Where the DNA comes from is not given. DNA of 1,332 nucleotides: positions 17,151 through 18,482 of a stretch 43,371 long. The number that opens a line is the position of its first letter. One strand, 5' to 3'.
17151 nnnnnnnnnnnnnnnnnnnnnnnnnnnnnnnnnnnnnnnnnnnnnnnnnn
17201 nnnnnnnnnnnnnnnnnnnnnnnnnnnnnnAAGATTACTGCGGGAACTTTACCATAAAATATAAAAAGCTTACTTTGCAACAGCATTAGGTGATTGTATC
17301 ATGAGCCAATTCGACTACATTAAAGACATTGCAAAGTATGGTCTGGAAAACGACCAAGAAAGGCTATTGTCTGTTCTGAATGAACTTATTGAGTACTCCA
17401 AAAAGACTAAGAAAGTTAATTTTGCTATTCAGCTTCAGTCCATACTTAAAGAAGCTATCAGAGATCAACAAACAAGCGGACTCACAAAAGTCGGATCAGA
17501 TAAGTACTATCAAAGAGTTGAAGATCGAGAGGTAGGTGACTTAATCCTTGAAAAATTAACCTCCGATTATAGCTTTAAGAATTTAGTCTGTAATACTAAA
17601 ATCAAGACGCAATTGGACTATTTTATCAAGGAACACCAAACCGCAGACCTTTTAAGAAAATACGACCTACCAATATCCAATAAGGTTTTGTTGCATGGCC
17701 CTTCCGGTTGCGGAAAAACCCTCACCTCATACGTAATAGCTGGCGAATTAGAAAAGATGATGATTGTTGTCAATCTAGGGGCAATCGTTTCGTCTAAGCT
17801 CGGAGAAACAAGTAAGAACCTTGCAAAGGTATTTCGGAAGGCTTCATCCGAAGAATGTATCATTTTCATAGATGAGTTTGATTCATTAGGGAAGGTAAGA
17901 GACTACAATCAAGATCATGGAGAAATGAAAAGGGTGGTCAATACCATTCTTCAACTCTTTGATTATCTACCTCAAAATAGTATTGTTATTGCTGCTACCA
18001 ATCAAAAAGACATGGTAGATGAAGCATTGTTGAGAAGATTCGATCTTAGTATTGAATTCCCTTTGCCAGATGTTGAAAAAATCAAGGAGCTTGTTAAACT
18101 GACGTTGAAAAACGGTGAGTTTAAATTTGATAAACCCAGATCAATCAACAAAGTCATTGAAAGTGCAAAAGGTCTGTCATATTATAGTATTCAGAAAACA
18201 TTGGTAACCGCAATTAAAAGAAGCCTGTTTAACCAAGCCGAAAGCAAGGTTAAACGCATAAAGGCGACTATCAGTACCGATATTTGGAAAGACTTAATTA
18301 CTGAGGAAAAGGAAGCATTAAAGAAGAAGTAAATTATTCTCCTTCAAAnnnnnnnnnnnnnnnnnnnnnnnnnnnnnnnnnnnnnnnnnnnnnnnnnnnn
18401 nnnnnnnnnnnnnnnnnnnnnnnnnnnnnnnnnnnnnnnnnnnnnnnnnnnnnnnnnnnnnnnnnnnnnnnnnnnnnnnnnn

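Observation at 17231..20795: AT-rich two-gene islet: AAA+ ATPase plus cytoplasmic S8 subtilase wedged between core genes (IetAS-like candidate defence module, mechanism unknown)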

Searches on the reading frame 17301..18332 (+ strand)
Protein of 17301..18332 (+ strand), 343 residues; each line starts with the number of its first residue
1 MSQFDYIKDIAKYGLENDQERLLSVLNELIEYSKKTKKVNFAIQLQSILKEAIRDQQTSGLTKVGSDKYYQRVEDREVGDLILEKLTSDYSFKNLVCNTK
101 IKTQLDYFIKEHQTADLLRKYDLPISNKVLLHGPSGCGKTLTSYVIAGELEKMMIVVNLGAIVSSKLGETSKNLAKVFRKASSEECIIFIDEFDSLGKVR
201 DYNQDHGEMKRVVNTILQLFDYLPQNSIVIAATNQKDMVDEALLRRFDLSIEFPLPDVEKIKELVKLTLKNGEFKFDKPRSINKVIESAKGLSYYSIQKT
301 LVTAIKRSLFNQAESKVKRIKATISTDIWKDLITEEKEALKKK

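Call 3: search_protein_families(library=padloc, proteins=[window:17301-18332:+], max_evalue=0.01)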
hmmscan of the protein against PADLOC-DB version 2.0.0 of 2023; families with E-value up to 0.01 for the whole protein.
window:17301-18332:+ (343 aa): 8 families
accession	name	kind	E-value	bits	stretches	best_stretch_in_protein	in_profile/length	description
PDLC02196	IetA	-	4.7e-74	248.1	1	4-331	4-325/374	-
PDLC04232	IetA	-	3.2e-64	215.4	1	1-324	1-312/330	-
PDLC02195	IetA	-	1.3e-60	203.8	1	1-322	1-332/395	-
PDLC04231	IetA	-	6e-37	125.9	1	69-264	61-255/262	-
PDLC00914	TRIP13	-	2e-20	71.5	1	112-325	57-290/302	TRIP13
PDLC00915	TRIP13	-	4.8e-15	53.7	1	92-308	28-269/302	TRIP13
PDLC04140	mad8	-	0.0024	15.5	1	117-314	16-147/314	mads_8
PDLC04262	PDC-M01B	-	0.0081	13.9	0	146-209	178-241/259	-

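Call 4: search_protein_families(library=pfam, proteins=[window:17301-18332:+], max_evalue=0.01)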
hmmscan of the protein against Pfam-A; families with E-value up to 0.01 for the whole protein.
window:17301-18332:+ (343 aa): 14 families
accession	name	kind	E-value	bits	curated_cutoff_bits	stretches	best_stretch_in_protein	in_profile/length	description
PF00004.35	AAA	-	1e-32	113.8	21.2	1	129-255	1-131/131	ATPase family associated with various cellular activities (AAA)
PF05496.18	RuvB_N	-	2.3e-06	27.9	27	1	92-198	6-98/159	Holliday junction DNA helicase RuvB P-loop domain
PF13173.12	AAA_14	-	5e-05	23.7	27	1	129-239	5-104/129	AAA domain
PF05673.19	DUF815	-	0.00074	19.2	23.8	1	126-243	53-159/249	Protein of unknown function (DUF815)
PF12775.13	AAA_7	-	0.0013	18.7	25.8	1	124-194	31-110/181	P-loop containing dynein motor region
PF20703.3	nSTAND1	-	0.0017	18.5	27.1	0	107-241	16-166/379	Novel STAND NTPase 1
PF00910.28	RNA_helicase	-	0.0021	18.9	21.5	1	129-215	1-77/105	RNA helicase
PF07728.20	AAA_5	-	0.0023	18.4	22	0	129-247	2-139/139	AAA domain (dynein-related subfamily)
PF20720.3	nSTAND3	-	0.003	17.7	27.2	1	127-220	18-99/155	Novel STAND NTPase 3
PF04851.21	ResIII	-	0.0039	17.5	22.5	0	127-220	24-111/164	Type III restriction enzyme, res subunit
PF13191.12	AAA_16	-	0.0058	17.6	32.6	0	111-153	6-51/167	AAA ATPase domain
PF00005.33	ABC_tran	-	0.0066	17.5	25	0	123-180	8-67/137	ABC transporter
PF06745.19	ATPase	-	0.0074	16.1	26.6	0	123-230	16-125/231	KaiC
PF03215.21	Rad17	-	0.0078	16.6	23.8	0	128-151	47-70/186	Rad17 P-loop domain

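Call 5: search_protein_families(library=ncbifam, proteins=[window:17301-18332:+], max_evalue=0.01)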
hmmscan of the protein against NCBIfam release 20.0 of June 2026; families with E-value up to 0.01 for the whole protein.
window:17301-18332:+ (343 aa): 23 families
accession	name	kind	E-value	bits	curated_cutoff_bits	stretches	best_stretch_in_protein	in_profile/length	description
NF042959.1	IteA_antiphage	equivalog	1.6e-61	208.5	510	1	9-325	9-320/367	anti-phage ATPase IteA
NF041006.2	cell_div_CdvC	equivalog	1.1e-27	97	650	1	24-322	39-339/370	cell division protein CdvC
TIGR01243.1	CDC48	subfamily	6.5e-27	94.2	802.65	1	118-337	479-701/733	CDC48 family AAA ATPase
NF003069.1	PRK03992.1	subfamily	2.3e-25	89.6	500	1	127-298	166-342/379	proteasome-activating nucleotidase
TIGR01242.2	TIGR01242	subfamily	1.2e-24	87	500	1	116-297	138-324/362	proteasome-activating nucleotidase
TIGR01241.2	FtsH_fam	equivalog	5.5e-23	81.6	600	1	125-275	194-351/598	ATP-dependent zinc metalloprotease FtsH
NF047747.1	PrtsmActNtasePan2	equivalog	2.4e-19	69.8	700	1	127-298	186-362/397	proteasome-activating nucleotidase Pan2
NF008004.0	PRK10733.1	equivalog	4.3e-19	67.9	1008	1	117-277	176-343/644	ATP-dependent zinc metalloprotease FtsH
NF047748.1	PrtsmActNtasePan1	equivalog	3.1e-18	66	750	1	126-271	182-334/405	proteasome-activating nucleotidase Pan1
TIGR03689.1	pup_AAA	equivalog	4.7e-18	65.2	504.75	1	67-270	157-379/512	proteasome ATPase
NF003229.0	PRK04195.1-5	equivalog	3.7e-09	35.8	280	1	92-291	16-199/413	replication factor C large subunit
NF000868.0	PRK00080.1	equivalog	1.4e-08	34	282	1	91-198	23-116/330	Holliday junction branch migration DNA helicase RuvB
TIGR00635.1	ruvB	equivalog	3.7e-08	32.8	299.05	1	92-290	3-192/305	Holliday junction branch migration DNA helicase RuvB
TIGR03922.1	T7SS_EccA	equivalog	3e-07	29.4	466.65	1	126-271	312-466/557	type VII secretion AAA-ATPase EccA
TIGR02881.1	spore_V_K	equivalog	4.5e-07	29.2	422.95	1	124-280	40-202/261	stage V sporulation protein K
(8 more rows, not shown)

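Call 10: find_homologous_proteins(query=window:17301-18332:+, max_evalue=1e-10)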
Query window:17301-18332:+ (343 aa): 3087 proteins with E <= 1e-10 among 7749 candidates; the best 120 are listed.
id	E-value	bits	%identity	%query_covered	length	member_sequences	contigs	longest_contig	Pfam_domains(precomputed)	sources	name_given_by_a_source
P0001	1.2e-207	706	96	100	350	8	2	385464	PF00004.36,PF05496.19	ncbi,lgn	-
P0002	1.2e-204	696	94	100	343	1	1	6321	PF00004.36,PF05496.19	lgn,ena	-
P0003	1.3e-202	690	94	100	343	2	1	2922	PF00004.36,PF05496.19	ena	-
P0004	6.6e-199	677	92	97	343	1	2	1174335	PF00004.36,PF05496.19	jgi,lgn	jgi:SpoVK/Ycf46/Vps4 family AAA+-type ATPase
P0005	5.2e-198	675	91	100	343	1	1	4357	PF00004.36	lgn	-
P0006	1.7e-197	673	91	100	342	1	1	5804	PF00004.36,PF05496.19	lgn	-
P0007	2.2e-197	672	92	100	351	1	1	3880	PF00004.36,PF05496.19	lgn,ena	-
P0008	5.3e-195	665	91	100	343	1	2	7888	PF00004.36,PF05496.19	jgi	-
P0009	2.3e-194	663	89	100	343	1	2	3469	PF00004.36,PF05496.19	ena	-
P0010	8.8e-193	657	88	100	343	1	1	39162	PF13173.13,PF00004.36,PF05496.19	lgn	-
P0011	4.6e-192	655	89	100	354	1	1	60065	PF00004.36,PF05496.19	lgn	-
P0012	1.1e-190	650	88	100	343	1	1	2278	PF00004.36,PF05496.19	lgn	-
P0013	1.1e-190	650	88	99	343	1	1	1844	PF00004.36,PF05496.19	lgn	-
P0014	3.1e-190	649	88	99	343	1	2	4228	PF00004.36,PF05496.19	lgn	-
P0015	2.5e-189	646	87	100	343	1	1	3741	PF13173.13,PF00004.36,PF05496.19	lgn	-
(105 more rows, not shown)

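Call 14: find_related_loci(query=window:17301-18332:+, collection=metagenome_contigs, flank=7000)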
Query window:17301-18332:+ (343 aa) in metagenome_contigs; peptide patterns used: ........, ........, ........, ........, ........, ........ (x = any residue, [..] = any of these).
154 stretches matched a pattern; 93 encode a relative of the query (tblastn E <= 1e-3); the best 80 are kept; 80 distinct loci.
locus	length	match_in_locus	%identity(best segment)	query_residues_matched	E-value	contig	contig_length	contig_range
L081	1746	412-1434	87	1-342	0e+0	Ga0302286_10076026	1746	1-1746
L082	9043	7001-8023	81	1-342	0e+0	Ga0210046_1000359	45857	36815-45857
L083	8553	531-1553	81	1-342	0e+0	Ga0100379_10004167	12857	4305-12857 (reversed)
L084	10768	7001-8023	81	1-342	0e+0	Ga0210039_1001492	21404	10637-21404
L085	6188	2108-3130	78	1-342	0e+0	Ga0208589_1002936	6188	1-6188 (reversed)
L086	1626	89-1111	76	1-342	0e+0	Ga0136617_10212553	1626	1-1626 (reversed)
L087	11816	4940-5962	76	1-342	1e-179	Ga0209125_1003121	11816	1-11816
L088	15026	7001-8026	95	1-342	0e+0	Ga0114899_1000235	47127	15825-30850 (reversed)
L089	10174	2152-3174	75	1-342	2e-179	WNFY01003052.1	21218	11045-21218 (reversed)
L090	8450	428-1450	75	1-342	2e-179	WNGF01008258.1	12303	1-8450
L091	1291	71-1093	75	1-342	0e+0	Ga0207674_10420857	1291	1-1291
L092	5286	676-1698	75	1-342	7e-179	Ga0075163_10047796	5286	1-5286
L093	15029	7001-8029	74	1-342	8e-174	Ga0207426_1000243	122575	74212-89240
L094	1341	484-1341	89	1-286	0e+0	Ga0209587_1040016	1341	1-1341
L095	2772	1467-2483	74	1-340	0e+0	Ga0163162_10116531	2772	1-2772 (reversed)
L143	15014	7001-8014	61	1-342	3e-140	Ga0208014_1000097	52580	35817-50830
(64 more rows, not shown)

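Call 16: search_dna_similar(query=window:17301-18332:+, collection=plasmids, mode=protein, max_rows=40, rows=spread)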
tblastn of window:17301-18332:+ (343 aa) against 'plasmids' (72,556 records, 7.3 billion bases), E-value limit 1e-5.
Records with a match: 1988; places in all: 2212; records where one place covers at least 80% of the query: 154.
Best place of each record, by identity: <60% 1988.
By first word of the organism name: Klebsiella 477; Escherichia 132; Pseudomonas 119; Rhizobium 102; Agrobacterium 64; Enterobacter 57; Citrobacter 54; Streptomyces 51; Salmonella 47; Serratia 41; and 234 more.
By predicted mobility (MOB-suite, as given by PLSDB): conjugative 1084; non-mobilizable 745; mobilizable 159.
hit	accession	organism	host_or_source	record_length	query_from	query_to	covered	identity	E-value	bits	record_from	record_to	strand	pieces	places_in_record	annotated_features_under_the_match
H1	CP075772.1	Pseudomonas aeruginosa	Homo sapiens,Cell culture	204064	1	314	92%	34.2%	1e-50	187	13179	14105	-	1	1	ATP-binding protein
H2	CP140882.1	Sinorhizobium meliloti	Medicago lupulina,whole organism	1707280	10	306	87%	30.3%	9e-38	150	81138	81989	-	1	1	ATP-binding protein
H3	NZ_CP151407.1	Azonexus hydrophilus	metagenomic assembly,groundwater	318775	1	316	92%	27.3%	2e-34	140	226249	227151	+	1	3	ATP-binding protein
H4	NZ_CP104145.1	Rhizobium sullae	Sulla coronaria,cell culture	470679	1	261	76%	32.3%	5e-31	131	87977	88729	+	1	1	ATP-binding protein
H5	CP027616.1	Klebsiella pneumoniae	-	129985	77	311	69%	35.3%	5e-35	142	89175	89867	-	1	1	ATP-binding protein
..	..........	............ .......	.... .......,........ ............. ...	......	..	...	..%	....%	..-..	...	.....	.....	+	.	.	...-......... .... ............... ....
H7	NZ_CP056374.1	Klebsiella pneumoniae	culture,Wastewater influent sample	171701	77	311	69%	35.3%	5e-35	142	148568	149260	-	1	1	ATP-binding protein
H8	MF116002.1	uncultured bacterium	-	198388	77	311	69%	35.3%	5e-35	142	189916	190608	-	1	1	Cell division protein FtsH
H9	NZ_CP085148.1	Sulfitobacter dubius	cell culture,Sediment from the Channel ...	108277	16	297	82%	29.3%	1e-27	121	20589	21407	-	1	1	ATP-binding protein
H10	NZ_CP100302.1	Burkholderia glumae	cell culture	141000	77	314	69%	32.8%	1e-29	127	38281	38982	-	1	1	ATP-binding protein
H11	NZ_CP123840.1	Agrobacterium tumefaciens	Yarrow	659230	82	312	67%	31.6%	1e-36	147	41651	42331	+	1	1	ATP-binding protein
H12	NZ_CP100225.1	Burkholderia glumae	cell culture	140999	79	314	69%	29.7%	3e-26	117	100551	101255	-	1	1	ATP-binding protein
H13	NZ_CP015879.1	Pseudomonas citronellolis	monosample,sludge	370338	84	297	62%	30.9%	2e-15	84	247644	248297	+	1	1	AAA family ATPase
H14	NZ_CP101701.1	Pseudomonas asiatica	water,poultry farm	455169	84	297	62%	30.9%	2e-15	84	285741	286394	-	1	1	AAA family ATPase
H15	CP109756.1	Pseudomonas aeruginosa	Homo sapiens,whole organism,swab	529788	85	297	62%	31.1%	5e-15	84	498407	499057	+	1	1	AAA family ATPase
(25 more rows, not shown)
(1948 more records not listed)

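Call 18: get_annotated_region(hit=H1, flank=5000)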
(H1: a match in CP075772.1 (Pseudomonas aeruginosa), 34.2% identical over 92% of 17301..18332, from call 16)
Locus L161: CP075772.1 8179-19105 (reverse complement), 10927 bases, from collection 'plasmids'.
description: Pseudomonas aeruginosa strain PaLo532 plasmid pPALO532, complete sequence
organism: Pseudomonas aeruginosa (NCBI taxid 287)
taxonomy: Bacteria; Pseudomonadota; Gammaproteobacteria; Pseudomonadales; Pseudomonadaceae; Pseudomonas; Pseudomonas aeruginosa
host: -; source: Homo sapiens,Cell culture; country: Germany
typing (MOB-suite, as given by PLSDB): non-mobilizable
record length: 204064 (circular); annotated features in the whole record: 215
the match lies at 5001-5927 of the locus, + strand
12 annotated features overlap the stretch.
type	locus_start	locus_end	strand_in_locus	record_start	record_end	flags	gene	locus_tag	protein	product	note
CDS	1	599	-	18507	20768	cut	-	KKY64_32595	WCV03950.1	heavy metal translocating P-type ATPase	-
CDS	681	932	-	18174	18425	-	-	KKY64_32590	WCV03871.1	DUF2933 domain-containing protein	-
CDS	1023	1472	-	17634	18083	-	-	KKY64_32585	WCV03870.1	hypothetical protein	-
CDS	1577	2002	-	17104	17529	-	-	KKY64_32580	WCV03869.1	hypothetical protein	-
CDS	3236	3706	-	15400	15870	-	-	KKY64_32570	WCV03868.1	helix-turn-helix domain-containing protein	-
CDS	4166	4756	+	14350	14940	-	-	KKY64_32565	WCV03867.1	hypothetical protein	-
CDS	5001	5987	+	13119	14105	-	-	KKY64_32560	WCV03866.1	ATP-binding protein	-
CDS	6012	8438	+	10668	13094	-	-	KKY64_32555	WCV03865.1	S8 family peptidase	-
CDS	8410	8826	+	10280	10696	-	-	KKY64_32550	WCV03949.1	sensor histidine kinase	-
CDS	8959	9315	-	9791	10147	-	-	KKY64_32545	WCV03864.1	hypothetical protein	-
CDS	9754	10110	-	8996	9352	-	-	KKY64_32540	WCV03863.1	copper-binding protein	-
CDS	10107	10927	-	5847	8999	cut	-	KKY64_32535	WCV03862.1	efflux RND transporter permease subunit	-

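Call 19: get_annotated_region(hit=H11, flank=5000)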
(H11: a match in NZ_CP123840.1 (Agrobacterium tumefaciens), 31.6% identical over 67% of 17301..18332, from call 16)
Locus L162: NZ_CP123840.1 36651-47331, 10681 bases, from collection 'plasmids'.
description: Agrobacterium tumefaciens strain 15-1187-1-2a plasmid pAt15-1187-1-2a1, complete sequence
organism: Agrobacterium tumefaciens (NCBI taxid 358)
taxonomy: Bacteria; Pseudomonadota; Alphaproteobacteria; Hyphomicrobiales; Rhizobiaceae; Agrobacterium; Agrobacterium tumefaciens
host: -; source: Yarrow; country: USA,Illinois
typing (MOB-suite, as given by PLSDB): conjugative; relaxase MOBQ; mating-pair formation MPF_T
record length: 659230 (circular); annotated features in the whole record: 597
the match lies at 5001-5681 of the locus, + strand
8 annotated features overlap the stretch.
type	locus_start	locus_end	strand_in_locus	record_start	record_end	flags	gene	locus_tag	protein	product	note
CDS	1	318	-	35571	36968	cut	-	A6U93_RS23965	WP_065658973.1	HEPN domain-containing protein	-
CDS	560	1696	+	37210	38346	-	-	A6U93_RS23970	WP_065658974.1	TIR domain-containing protein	GO:0007165 - signal transduction [Evidence IEA]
CDS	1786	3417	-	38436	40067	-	-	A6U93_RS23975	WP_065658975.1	GIY-YIG nuclease family protein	-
CDS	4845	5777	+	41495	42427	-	-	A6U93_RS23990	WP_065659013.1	ATP-binding protein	-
CDS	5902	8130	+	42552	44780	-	-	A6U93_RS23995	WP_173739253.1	S8 family peptidase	-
CDS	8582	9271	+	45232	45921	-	-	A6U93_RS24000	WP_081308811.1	gamma-glutamyl-gamma-aminobutyrate hydrolase family protein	-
CDS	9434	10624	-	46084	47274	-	-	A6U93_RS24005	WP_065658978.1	MFS transporter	GO:0055085 - transmembrane transport [Evidence IEA]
CDS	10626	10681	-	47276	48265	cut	-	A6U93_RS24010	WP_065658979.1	dipeptide epimerase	-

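Call 20: get_annotated_region(hit=H5, flank=5000)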
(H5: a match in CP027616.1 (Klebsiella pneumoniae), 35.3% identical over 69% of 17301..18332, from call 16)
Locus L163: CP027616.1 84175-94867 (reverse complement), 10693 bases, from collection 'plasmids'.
description: Klebsiella pneumoniae subsp. ozaenae strain AR_0096 plasmid unnamed4, complete sequence
organism: Klebsiella pneumoniae (NCBI taxid 574)
taxonomy: Bacteria; Pseudomonadota; Gammaproteobacteria; Enterobacterales; Enterobacteriaceae; Klebsiella; Klebsiella pneumoniae
host: -; source: -; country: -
typing (MOB-suite, as given by PLSDB): conjugative; replicon IncFIA,IncFII; relaxase MOBF,MOBF; mating-pair formation MPF_F
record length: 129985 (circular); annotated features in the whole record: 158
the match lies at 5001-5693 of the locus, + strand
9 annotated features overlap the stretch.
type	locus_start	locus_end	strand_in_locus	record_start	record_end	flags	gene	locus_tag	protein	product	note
CDS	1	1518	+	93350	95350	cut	-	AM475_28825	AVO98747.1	hypothetical protein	-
CDS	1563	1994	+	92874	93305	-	psiB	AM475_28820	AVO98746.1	conjugation system SOS inhibitor PsiB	-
CDS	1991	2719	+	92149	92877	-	-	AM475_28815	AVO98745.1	plasmid SOS inhibition protein A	-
CDS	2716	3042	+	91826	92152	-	-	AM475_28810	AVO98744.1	theronine dehydrogenase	-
CDS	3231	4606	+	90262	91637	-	-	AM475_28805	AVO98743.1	IS3 family transposase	-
CDS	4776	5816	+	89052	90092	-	-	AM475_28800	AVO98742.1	ATP-binding protein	-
CDS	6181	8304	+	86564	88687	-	-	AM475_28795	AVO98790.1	hypothetical protein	-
CDS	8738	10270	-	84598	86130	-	-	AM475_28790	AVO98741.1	IS3 family transposase ISKpn38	-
CDS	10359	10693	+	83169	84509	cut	-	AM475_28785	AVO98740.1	transposase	-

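Call 24: search_solved_structures(query=window:17301-18332:+, max_evalue=1e-10)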
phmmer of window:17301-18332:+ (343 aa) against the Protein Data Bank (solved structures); distinct sequences matched with E-value up to 1e-10: 262 (the best 60 are shown).
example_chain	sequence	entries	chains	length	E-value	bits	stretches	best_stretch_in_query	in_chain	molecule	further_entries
7wub_C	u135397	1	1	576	2.3e-47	164.9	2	111-323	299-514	Transitional endoplasmic reticulum ATPase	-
7wub_D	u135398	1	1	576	5.3e-47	163.7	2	111-320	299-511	Transitional endoplasmic reticulum ATPase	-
6mck_A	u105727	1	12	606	6.6e-47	163.4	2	111-320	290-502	Transitional endoplasmic reticulum ATPase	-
7rlj_A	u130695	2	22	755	1.4e-46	162.4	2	111-320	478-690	Transitional endoplasmic reticulum ATPase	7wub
8yka_A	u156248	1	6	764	1.4e-46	162.3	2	111-320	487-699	Transitional endoplasmic reticulum ATPase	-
7rlb_A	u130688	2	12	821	1.5e-46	162.3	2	111-320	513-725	Transitional endoplasmic reticulum ATPase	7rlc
7y4w_A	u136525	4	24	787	1.6e-46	162.2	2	111-320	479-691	Transitional endoplasmic reticulum ATPase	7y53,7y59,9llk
7rlh_A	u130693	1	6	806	1.6e-46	162.2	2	111-320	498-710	Transitional endoplasmic reticulum ATPase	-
7rlg_A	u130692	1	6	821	1.7e-46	162.1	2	111-320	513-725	Transitional endoplasmic reticulum ATPase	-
7bp9_A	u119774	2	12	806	1.7e-46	162.1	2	111-320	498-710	Transitional endoplasmic reticulum ATPase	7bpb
5c19_A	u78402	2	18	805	1.7e-46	162.1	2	111-320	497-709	Transitional endoplasmic reticulum ATPase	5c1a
7l5w_A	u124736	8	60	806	1.7e-46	162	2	111-320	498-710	Transitional endoplasmic reticulum ATPase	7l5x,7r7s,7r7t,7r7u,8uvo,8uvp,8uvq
7k57_A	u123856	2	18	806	1.7e-46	162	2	111-320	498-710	Transitional endoplasmic reticulum ATPase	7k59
10qq_A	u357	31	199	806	1.7e-46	162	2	111-320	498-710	Transitional endoplasmic reticulum ATPase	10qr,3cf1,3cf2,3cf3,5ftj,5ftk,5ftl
7bp8_A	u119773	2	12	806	1.7e-46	162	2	111-320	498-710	Transitional endoplasmic reticulum ATPase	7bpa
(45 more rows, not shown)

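Call 29: find_encoding_contigs(protein=P0001, flank=8000, max_places=4)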
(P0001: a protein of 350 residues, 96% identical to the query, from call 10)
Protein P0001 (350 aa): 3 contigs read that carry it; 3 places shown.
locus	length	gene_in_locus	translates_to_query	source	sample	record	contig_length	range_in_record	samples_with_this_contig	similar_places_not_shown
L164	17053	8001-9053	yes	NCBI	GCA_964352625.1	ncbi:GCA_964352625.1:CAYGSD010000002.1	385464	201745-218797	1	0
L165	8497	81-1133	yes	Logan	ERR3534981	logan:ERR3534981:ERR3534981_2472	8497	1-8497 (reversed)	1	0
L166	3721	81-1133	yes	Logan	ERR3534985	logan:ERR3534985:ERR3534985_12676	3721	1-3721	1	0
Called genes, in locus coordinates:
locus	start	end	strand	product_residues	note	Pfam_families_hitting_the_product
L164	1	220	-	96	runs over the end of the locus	PF13560:HTH_31 (weak), PF12844:HTH_19 (weak), PF01381:HTH_3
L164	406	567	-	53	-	-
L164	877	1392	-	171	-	-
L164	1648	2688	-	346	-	-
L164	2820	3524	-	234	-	PF00413:Peptidase_M10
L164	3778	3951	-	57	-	-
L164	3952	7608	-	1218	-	PF13086:AAA_11 (faint), PF13245:AAA_19, PF13604:AAA_30, PF01443:Viral_helicase1 (weak), PF13538:UvrD_C_2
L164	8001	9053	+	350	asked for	PF05496:RuvB_N (weak), PF00004:AAA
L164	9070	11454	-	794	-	PF00082:Peptidase_S8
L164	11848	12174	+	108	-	PF13560:HTH_31, PF13744:HTH_37 (weak), PF12844:HTH_19, PF13443:HTH_26 (weak), PF01381:HTH_3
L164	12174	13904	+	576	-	PF02384:N6_Mtase, PF07669:Eco57I, PF12950:TaqI_C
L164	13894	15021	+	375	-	PF02086:MethyltransfD12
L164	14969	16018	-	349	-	-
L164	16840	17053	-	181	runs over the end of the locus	PF03167:UDG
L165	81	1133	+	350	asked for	PF05496:RuvB_N (weak), PF00004:AAA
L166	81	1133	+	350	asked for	PF05496:RuvB_N (weak), PF00004:AAA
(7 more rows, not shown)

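Call 30: find_encoding_contigs(protein=P0004, flank=8000, max_places=3)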
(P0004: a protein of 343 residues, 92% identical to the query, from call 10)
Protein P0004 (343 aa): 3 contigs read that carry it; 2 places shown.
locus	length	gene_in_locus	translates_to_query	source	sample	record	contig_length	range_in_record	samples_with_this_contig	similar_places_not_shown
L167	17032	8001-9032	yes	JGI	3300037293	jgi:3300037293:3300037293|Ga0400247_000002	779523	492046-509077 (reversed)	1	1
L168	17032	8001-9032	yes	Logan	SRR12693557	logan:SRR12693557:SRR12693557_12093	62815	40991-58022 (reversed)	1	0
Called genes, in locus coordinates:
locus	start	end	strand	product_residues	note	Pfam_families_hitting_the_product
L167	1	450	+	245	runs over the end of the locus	-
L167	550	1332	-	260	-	PF00072:Response_reg, PF04397:LytTR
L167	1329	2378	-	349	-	PF06580:His_kinase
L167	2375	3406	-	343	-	PF06580:His_kinase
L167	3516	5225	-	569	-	-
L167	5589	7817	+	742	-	PF06452:CBM9_1 (weak), PF19313:DUF5916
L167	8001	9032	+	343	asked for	PF05496:RuvB_N (weak), PF00004:AAA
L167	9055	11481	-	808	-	PF00082:Peptidase_S8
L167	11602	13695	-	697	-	PF17191:RecG_wedge, PF01336:tRNA_anti-codon, PF00270:DEAD, PF04851:ResIII, PF00271:Helicase_C, PF19833:RecG_dom3_C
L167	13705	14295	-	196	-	PF25593:GldD_lipo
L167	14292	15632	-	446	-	PF01595:CNNM, PF00571:CBS (weak), PF03471:CorC_HlyC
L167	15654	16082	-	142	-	PF00436:SSB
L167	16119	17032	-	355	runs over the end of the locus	PF00730:HhH-GPD, PF00633:HHH, PF14815:NUDIX_4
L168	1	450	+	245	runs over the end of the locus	-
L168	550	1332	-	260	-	PF00072:Response_reg, PF04397:LytTR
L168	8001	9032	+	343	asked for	PF05496:RuvB_N (weak), PF00004:AAA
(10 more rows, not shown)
